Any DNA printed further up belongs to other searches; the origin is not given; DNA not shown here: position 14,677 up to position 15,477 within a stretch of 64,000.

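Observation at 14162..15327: Tandem pair of secreted acidic 'E-x-W-M' repeat proteins of no family I recognise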

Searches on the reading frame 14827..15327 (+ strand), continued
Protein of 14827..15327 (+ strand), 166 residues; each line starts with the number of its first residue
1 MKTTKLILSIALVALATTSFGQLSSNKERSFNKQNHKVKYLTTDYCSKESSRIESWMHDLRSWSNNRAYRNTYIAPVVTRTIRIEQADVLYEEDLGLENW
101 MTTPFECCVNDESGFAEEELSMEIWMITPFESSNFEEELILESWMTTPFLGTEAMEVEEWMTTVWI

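Call 76: list_cluster_members(proteins=[P0001, P0049, P0037, P0041, P0051, P0061, P0066, P0017, P0025, P0104])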
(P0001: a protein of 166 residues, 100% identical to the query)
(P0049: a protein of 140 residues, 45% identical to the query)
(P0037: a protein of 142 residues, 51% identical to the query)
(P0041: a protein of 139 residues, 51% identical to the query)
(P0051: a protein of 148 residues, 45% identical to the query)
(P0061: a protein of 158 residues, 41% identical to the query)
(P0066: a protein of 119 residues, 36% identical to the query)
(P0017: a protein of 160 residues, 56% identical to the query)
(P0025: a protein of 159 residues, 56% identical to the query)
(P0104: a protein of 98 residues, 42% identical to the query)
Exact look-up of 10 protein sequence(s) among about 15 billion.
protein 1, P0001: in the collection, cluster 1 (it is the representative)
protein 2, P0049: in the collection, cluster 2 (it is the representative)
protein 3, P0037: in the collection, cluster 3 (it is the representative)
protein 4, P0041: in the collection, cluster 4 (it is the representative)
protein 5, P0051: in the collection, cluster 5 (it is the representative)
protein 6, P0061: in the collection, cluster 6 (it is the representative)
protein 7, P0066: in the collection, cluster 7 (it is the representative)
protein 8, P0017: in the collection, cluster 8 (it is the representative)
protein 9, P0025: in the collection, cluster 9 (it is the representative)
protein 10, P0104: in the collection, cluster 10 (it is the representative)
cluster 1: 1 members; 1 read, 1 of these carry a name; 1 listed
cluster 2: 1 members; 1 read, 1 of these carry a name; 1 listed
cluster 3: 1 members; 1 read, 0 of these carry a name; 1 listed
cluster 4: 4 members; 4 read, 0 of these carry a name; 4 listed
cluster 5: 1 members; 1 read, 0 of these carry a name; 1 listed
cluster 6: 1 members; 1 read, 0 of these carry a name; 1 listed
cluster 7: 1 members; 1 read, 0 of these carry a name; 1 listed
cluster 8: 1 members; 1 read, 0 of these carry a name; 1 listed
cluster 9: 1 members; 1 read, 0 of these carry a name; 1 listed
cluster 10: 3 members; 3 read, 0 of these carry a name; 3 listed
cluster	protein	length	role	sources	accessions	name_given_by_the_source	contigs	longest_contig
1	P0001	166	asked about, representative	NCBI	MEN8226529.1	MAG: hypothetical protein ABFS38_00135 [Bacteroidota bacterium]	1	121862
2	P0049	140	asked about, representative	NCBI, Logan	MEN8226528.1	MAG: hypothetical protein ABFS38_00130 [Bacteroidota bacterium]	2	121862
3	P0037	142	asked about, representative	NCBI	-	-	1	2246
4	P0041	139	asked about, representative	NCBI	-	-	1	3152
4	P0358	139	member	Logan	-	-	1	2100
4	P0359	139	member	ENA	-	-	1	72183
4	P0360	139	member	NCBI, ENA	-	-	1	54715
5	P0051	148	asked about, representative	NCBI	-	-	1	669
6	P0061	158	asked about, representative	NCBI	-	-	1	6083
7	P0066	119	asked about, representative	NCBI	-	-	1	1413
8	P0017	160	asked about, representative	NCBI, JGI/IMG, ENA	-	-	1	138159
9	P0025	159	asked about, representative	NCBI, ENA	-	-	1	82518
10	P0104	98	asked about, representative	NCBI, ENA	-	-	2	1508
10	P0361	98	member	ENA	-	-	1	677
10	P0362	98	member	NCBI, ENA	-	-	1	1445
